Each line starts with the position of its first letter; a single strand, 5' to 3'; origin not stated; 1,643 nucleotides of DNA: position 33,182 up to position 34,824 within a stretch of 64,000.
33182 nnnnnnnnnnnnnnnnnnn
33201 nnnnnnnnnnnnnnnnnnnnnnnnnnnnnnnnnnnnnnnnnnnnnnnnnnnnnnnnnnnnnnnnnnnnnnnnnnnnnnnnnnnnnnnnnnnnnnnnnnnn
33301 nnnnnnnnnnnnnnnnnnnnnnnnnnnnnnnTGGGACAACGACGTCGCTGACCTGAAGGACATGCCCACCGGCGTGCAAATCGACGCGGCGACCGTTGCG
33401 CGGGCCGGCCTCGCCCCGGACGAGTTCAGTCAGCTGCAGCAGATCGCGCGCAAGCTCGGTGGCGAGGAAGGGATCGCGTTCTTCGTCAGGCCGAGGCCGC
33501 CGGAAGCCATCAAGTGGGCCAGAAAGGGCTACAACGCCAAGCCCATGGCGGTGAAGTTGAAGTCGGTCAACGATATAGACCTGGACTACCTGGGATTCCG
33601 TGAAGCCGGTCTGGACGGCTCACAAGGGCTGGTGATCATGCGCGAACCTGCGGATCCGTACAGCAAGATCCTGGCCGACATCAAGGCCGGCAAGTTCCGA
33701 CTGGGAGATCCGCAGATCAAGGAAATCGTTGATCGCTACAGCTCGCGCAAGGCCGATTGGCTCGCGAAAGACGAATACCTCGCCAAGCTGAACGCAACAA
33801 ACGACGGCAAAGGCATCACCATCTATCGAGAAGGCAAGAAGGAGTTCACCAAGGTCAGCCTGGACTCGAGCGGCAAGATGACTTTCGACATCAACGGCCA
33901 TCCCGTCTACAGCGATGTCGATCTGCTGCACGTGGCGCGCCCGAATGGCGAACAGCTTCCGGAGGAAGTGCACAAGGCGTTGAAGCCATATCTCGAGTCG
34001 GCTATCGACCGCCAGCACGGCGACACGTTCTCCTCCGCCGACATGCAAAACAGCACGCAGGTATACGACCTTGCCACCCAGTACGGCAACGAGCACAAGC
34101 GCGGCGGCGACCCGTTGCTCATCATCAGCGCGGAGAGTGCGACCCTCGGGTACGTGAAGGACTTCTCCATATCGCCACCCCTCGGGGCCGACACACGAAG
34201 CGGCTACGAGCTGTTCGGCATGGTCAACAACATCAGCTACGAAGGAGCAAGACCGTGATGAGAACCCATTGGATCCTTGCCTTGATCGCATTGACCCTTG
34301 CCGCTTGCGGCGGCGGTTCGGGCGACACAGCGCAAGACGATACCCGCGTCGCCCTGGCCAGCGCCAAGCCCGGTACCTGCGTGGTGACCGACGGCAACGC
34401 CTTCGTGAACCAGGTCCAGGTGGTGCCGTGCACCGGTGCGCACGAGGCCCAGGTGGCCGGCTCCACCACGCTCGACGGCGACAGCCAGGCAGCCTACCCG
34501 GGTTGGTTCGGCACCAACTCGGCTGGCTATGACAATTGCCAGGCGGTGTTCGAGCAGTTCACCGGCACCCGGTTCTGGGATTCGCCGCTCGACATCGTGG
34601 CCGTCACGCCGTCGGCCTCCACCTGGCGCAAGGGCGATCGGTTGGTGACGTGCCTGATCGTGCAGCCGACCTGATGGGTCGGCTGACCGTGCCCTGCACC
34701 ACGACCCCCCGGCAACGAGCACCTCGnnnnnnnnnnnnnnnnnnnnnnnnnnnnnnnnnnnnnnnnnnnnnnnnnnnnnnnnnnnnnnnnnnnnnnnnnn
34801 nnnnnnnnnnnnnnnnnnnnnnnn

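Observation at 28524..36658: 8-kb accessory island bounded by direct repeats of the dnaE2 3' end, with no integrase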

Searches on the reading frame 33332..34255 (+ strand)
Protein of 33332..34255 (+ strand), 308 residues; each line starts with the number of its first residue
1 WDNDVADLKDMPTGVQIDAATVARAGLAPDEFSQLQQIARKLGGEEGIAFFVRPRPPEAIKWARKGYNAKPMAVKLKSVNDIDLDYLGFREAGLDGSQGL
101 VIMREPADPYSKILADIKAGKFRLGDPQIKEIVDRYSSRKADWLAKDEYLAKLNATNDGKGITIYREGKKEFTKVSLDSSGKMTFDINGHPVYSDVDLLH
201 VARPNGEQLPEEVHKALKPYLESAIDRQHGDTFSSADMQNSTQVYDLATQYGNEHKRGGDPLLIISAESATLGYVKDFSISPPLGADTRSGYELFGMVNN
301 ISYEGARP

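Call 67: search_solved_structures(query=A4, max_evalue=10, show_alignments=2)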
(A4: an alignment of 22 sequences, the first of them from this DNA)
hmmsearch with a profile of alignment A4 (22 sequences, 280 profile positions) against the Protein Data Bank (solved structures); distinct sequences matched with E-value up to 10: 27.
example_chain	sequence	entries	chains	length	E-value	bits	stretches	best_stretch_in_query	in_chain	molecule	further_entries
1k8t_A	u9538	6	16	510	2e-05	27.2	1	20-77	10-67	CALMODULIN-SENSITIVE ADENYLATE CYCLASE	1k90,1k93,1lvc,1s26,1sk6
1pk0_A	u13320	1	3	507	2e-05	27.2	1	20-77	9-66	Calmodulin-sensitive adenylate cyclase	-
1xfu_A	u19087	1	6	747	4.1e-05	26.1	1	20-77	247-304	Calmodulin-sensitive adenylate cyclase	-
1xfv_A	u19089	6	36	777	4.3e-05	26.1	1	20-77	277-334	Calmodulin-sensitive adenylate cyclase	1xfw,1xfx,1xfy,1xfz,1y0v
6uzb_H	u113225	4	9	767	4.4e-05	26.1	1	20-77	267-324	Calmodulin-sensitive adenylate cyclase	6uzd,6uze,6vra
1yrt_A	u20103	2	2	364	6.2e-05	25.6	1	24-76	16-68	Bifunctional hemolysin-adenylate cyclase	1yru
2col_A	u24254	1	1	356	6.3e-05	25.5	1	24-76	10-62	Bifunctional hemolysin-adenylate cyclase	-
1zot_A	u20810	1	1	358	6.4e-05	25.5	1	24-76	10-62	CyaA with C-terminal Calmodulin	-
8bjj_B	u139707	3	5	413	0.0022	20.5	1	24-200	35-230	Putative Adenylate cyclase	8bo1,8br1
8bji_B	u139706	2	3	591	0.0055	19.2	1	24-200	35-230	Putative Adenylate cyclase,Profilin-1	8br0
7p1h_A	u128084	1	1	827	0.015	17.7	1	23-192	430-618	Maltose/maltodextrin-binding periplasmic protein,RTX-toxin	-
5xnw_A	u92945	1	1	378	0.018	17.5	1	22-77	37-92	Adenylate cyclase ExoY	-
7p1g_M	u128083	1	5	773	0.04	16.4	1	22-77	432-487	Maltose/maltodextrin-binding periplasmic protein,Adenylate cyclase ExoY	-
6w90_A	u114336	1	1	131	0.097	15.1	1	124-174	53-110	NTF2 fold protein loop-helix-loop design NT-9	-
5l33_A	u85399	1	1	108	0.12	14.7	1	107-173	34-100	denovo NTF2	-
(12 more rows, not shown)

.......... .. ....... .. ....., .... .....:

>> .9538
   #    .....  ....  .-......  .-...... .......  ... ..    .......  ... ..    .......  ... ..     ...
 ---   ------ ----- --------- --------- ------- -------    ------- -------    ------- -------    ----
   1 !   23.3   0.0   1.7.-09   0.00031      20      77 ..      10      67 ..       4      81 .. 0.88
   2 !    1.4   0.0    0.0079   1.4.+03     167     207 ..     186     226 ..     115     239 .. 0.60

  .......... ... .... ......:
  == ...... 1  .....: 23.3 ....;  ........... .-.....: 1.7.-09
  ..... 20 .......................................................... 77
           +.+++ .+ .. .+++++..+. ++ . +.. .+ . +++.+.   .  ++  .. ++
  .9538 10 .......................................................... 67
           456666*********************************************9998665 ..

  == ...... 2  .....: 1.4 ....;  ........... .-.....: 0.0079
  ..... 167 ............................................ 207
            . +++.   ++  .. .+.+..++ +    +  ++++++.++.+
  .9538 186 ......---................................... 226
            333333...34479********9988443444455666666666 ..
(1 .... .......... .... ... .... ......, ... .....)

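Call 90: predict_structure(alignment_id=A4)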
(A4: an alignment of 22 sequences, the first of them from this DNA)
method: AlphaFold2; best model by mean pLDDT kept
length: 308 residues; sequences in the alignment: 22
mean_pLDDT: 91.6   pTM: 0.85
mean pLDDT of the five models: 91.6, 91.1, 90.8, 90.5, 89.8
residues with pLDDT >= 90: 232; 70-90: 65; 50-70: 7; < 50: 4
segments of 3 or more residues with pLDDT < 50: 1-4
pLDDT, mean of each block of 10 residues (from residue 1): 61 92 88 93 92 89 88 91 97 94 98 98 95 97 98 97 85 97 97 92 95 92 72 92 94 95 96 97 84 95 90
secondary structure, 60 per line:
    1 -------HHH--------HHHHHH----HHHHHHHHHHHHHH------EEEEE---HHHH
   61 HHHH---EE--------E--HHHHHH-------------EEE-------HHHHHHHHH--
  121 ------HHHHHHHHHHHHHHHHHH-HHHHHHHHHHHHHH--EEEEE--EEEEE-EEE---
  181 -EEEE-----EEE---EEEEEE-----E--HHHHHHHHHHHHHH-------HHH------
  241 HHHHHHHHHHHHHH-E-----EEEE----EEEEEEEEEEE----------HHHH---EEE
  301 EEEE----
elements in order: H19-24 H29-42 E49-53 H57-64 H81-86 E100-102 H110-118 H127-144 H146-159 E162-166 E169-173 E175-177 E182-185 E191-193 E197-202 H211-224 H241-254 E262-265 E270-280 H291-294 E298-304

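Call 93: fold_search(model_id=the predicted structure, library=pdb)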
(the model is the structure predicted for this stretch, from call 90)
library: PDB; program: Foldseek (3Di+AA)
matches with E <= 10: 158; with E <= 0.001: 17
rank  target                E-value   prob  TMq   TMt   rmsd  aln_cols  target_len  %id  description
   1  1sk6_B                2.2e-06  1.00  0.31  0.23  14.7       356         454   14  Crystal structure of the adenylyl cyclase domain of anthrax edema factor (EF) in complex with calmodulin, 3',5' cyclic (released 2004-06-08)
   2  1k93_B                6.7e-06  1.00  0.32  0.23  17.2       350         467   15  Crystal structure of the adenylyl cyclase domain of anthrax edema factor (EF) in complex with calmodulin (released 2002-01-23)
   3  1sk6_A                1.3e-05  1.00  0.33  0.22  17.3       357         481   13  Crystal structure of the adenylyl cyclase domain of anthrax edema factor (EF) in complex with calmodulin, 3',5' cyclic (released 2004-06-08)
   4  1k90_A                1.7e-05  1.00  0.31  0.21  17.6       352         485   13  Crystal structure of the adenylyl cyclase domain of anthrax edema factor (EF) in complex with calmodulin and 3' deoxy- (released 2002-01-23)
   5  1k8t                  1.8e-05  1.00  0.31  0.21  16.4       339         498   15  Crystal structure of the adenylyl cyclase domain of anthrax edema factor (EF) (released 2002-01-23)
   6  1pk0_A                2.0e-05  1.00  0.32  0.22  16.1       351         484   15  Crystal Structure of the EF3-CaM complexed with PMEApp (released 2004-02-10)
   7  1k90_B                2.6e-05  1.00  0.31  0.22  16.6       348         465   14  Crystal structure of the adenylyl cyclase domain of anthrax edema factor (EF) in complex with calmodulin and 3' deoxy- (released 2002-01-23)
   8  1k90_C                2.8e-05  1.00  0.32  0.22  15.6       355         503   14  Crystal structure of the adenylyl cyclase domain of anthrax edema factor (EF) in complex with calmodulin and 3' deoxy- (released 2002-01-23)
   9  1pk0_B                3.1e-05  1.00  0.32  0.22  16.1       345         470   15  Crystal Structure of the EF3-CaM complexed with PMEApp (released 2004-02-10)
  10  1sk6_C                4.5e-05  0.99  0.32  0.22  16.0       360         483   14  Crystal structure of the adenylyl cyclase domain of anthrax edema factor (EF) in complex with calmodulin, 3',5' cyclic (released 2004-06-08)
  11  1zot_A                5.1e-05  0.99  0.31  0.28  16.6       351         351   11  crystal structure analysis of the CyaA/C-Cam with PMEAPP (released 2005-08-09)
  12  1xfu_A                7.4e-05  0.99  0.30  0.15  15.6       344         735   15  Crystal structure of anthrax edema factor (EF) truncation mutant, EF-delta 64 in complex with calmodulin (released 2005-05-03)
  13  7p1h_A                2.7e-04  0.90  0.26  0.21  15.8       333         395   12  Structure of the V. vulnificus ExoY-G-actin-profilin complex (released 2021-11-17)
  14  5xnw                  4.4e-04  0.94  0.28  0.31  14.9       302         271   15  Crystal structure of ExoY, a unique nucleotidyl cyclase toxin from Pseudomonas aeruginosa (released 2018-05-30)
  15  8bo1_D                6.7e-04  0.82  0.26  0.21  15.5       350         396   12  ExoY Nucleotidyl Cyclase domain from Vibrio nigripulchritudo MARTX toxin, bound to Latrunculin-B-ATP-Mg-actin, and 3'- (released 2023-09-20)
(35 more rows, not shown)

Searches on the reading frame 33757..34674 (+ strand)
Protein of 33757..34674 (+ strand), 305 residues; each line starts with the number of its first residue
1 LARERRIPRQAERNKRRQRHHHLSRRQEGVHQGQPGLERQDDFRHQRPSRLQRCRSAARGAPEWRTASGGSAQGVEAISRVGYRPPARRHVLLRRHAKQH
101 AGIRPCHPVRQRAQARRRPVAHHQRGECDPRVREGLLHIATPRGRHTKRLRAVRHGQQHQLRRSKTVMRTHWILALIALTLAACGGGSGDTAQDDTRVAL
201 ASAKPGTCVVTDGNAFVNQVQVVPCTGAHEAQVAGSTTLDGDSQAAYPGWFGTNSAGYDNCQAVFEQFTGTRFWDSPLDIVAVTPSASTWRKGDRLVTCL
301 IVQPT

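Call 7: search_protein_families(library=pfam, proteins=[window:33757-34674:+], max_evalue=0.01)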
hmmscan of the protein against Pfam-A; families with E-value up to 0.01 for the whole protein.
window:33757-34674:+ (305 aa): 1 family
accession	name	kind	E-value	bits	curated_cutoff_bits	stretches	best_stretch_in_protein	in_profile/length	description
PF13845.11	Septum_form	-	6.9e-11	42.5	25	1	202-299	128-227/227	Septum formation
